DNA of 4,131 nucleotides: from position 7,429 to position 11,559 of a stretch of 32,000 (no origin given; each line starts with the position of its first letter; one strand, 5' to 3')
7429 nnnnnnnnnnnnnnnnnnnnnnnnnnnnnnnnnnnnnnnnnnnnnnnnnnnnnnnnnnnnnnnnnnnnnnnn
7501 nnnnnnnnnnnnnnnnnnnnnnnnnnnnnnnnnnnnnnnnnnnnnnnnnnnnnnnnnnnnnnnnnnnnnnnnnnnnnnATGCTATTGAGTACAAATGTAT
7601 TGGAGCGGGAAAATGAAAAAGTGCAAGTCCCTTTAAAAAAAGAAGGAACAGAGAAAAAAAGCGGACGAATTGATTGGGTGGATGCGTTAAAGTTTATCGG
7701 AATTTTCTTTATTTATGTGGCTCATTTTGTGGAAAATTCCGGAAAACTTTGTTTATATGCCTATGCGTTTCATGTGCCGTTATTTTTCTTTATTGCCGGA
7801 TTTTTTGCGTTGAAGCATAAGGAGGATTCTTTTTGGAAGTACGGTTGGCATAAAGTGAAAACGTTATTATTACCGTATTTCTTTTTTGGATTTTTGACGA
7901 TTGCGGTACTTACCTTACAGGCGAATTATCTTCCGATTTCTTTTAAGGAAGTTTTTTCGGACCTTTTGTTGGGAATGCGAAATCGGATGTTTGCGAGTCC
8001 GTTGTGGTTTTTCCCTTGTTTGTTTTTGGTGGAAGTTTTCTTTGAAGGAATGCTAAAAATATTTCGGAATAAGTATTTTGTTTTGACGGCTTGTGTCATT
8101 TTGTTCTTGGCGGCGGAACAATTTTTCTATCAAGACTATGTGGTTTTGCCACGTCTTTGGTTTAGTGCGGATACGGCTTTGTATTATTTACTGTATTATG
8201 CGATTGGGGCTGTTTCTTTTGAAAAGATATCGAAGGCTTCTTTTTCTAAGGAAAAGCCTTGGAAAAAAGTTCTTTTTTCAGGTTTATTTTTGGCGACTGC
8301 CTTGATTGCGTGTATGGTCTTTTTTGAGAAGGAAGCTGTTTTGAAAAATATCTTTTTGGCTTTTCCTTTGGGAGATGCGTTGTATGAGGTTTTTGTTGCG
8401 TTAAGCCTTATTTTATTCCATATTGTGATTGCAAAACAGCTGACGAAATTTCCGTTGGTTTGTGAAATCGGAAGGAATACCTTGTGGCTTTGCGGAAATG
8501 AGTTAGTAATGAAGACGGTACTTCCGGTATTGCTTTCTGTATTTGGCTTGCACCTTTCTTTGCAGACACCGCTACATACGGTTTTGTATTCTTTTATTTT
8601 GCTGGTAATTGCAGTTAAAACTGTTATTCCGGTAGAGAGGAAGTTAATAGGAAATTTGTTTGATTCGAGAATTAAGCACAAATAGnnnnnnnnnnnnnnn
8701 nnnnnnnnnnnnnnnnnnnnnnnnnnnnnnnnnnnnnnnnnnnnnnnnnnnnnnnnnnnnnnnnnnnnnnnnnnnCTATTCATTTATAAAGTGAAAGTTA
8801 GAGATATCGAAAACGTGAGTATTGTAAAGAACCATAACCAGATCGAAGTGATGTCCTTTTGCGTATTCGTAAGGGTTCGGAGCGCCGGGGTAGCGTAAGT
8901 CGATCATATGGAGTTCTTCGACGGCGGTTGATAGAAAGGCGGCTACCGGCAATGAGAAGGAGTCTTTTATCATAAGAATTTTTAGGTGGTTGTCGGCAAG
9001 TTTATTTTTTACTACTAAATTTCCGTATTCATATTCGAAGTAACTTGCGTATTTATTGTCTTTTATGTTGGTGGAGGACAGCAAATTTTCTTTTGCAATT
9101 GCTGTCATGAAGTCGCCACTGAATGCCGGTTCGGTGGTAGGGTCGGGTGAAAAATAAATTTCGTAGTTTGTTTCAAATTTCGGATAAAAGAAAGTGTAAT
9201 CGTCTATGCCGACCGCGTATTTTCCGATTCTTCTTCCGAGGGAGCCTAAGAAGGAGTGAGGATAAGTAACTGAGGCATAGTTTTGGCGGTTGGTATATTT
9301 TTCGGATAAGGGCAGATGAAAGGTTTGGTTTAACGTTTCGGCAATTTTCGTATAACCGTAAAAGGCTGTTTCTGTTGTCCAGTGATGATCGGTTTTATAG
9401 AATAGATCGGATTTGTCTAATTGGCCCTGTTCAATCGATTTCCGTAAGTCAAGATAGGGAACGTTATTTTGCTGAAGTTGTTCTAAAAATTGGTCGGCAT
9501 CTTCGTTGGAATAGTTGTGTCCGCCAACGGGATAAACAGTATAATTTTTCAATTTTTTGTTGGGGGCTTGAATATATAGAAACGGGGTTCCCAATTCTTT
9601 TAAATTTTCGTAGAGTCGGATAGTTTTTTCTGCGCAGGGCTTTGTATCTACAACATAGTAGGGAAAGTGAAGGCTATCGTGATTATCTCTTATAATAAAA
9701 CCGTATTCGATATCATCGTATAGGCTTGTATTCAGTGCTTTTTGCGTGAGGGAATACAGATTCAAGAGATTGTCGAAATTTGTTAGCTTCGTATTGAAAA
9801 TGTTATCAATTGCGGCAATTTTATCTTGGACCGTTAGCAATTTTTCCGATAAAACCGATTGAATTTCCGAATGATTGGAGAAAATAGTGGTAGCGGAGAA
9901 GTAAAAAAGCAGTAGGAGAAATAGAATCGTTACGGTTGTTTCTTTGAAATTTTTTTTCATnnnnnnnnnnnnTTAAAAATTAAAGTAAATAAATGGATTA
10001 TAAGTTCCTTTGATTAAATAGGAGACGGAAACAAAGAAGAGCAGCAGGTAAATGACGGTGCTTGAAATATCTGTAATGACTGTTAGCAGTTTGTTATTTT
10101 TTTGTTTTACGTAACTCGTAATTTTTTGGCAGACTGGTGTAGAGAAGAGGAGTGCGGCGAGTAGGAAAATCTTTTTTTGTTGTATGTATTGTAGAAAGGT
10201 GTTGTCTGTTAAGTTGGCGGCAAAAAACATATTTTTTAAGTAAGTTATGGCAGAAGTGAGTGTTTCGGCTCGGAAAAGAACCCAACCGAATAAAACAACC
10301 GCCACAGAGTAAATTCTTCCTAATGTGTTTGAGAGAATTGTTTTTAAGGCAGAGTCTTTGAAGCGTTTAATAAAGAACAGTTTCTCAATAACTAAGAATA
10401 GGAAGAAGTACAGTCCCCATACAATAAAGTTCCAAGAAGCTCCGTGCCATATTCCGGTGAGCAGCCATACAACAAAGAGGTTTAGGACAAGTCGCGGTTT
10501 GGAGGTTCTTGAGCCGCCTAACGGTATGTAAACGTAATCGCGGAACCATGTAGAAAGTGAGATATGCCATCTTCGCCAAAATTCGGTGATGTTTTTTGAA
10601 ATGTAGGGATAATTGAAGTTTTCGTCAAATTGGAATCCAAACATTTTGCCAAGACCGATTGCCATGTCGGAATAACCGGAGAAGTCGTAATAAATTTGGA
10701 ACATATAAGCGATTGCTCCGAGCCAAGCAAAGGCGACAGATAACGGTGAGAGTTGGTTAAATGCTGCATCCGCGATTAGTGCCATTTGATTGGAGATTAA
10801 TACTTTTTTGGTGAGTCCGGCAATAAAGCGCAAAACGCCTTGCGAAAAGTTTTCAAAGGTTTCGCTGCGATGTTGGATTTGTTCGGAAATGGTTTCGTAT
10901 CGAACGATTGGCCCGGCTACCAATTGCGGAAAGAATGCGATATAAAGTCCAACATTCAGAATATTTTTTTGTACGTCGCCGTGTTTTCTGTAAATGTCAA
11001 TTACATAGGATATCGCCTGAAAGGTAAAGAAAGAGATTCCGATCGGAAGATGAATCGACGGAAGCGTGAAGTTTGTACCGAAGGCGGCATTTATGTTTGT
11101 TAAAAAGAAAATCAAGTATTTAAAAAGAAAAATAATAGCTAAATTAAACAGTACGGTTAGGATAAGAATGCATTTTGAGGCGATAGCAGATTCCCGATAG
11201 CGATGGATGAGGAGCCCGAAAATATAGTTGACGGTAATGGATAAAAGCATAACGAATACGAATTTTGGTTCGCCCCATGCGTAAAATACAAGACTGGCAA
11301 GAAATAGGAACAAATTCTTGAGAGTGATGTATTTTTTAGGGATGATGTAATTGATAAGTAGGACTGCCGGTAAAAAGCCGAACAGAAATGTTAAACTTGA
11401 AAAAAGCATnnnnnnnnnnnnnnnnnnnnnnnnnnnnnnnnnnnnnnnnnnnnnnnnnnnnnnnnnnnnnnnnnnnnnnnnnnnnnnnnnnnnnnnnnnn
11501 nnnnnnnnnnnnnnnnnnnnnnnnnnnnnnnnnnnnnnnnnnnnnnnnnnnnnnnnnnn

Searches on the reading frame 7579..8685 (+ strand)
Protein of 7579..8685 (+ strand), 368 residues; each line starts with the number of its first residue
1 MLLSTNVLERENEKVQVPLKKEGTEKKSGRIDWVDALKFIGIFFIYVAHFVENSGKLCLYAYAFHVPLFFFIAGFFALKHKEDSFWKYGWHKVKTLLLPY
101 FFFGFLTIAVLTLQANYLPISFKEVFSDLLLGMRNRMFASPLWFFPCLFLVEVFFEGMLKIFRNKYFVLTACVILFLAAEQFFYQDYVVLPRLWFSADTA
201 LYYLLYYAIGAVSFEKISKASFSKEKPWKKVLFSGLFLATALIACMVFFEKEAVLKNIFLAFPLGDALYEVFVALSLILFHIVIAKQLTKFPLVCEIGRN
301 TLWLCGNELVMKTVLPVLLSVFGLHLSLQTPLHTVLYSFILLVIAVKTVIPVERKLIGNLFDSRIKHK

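Call 16: search_protein_families(library=ncbifam, proteins=[window:7579-8685:+])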
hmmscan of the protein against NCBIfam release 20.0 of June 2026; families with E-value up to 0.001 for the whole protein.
window:7579-8685:+ (368 aa): 0 families

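Call 17: search_protein_families(library=pfam, proteins=[window:7579-8685:+])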
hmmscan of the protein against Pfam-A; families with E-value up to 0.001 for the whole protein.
window:7579-8685:+ (368 aa): 1 family
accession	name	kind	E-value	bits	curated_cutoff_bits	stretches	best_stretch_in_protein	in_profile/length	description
PF01757.29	Acyl_transf_3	-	2.7e-18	66.5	31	1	32-345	2-321/326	Acyltransferase domain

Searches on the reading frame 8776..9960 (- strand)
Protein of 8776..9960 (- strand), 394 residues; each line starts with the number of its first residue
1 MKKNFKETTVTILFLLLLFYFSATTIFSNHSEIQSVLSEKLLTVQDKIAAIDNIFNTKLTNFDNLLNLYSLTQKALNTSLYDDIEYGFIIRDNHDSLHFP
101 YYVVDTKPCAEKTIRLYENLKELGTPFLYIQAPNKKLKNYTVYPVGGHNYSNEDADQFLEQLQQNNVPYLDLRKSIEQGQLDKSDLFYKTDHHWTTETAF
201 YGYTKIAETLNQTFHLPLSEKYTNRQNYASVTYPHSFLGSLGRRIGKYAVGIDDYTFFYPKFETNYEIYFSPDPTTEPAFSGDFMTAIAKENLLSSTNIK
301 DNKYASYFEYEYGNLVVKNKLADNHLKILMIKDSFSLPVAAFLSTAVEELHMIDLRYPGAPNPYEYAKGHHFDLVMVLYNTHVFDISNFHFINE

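Call 16: search_protein_families(library=ncbifam, proteins=[window:8776-9960:-])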
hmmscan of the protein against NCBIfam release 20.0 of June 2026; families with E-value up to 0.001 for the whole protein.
window:8776-9960:- (394 aa): 0 families

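Call 17: search_protein_families(library=pfam, proteins=[window:8776-9960:-])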
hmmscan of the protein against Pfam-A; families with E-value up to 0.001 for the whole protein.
window:8776-9960:- (394 aa): 1 family
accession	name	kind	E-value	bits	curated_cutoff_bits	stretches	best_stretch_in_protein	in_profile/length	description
PF16822.11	ALGX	-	5.9e-13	49.5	26.5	1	116-242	35-159/268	SGNH hydrolase-like domain, acetyltransferase AlgX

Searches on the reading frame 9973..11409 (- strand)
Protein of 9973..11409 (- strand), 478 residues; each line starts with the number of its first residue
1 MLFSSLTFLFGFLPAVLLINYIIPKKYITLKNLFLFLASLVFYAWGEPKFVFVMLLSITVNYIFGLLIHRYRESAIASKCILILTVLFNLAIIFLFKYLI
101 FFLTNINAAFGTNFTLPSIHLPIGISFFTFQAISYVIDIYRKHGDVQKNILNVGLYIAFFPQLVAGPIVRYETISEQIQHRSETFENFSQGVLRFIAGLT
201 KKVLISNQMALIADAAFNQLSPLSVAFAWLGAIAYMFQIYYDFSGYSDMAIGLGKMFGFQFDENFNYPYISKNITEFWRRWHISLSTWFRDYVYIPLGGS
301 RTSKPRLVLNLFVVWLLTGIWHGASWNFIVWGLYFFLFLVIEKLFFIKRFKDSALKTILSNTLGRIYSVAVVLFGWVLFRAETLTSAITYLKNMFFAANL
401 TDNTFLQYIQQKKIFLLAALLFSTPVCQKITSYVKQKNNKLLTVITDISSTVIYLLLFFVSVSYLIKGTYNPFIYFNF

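Call 16: search_protein_families(library=ncbifam, proteins=[window:9973-11409:-])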
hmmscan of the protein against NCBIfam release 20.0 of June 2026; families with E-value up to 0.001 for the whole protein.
window:9973-11409:- (478 aa): 1 family
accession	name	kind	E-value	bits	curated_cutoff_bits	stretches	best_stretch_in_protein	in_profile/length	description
TIGR04091.1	LTA_dltB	equivalog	3.7e-48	164.7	375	1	15-380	13-377/380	D-alanyl-lipoteichoic acid biosynthesis protein DltB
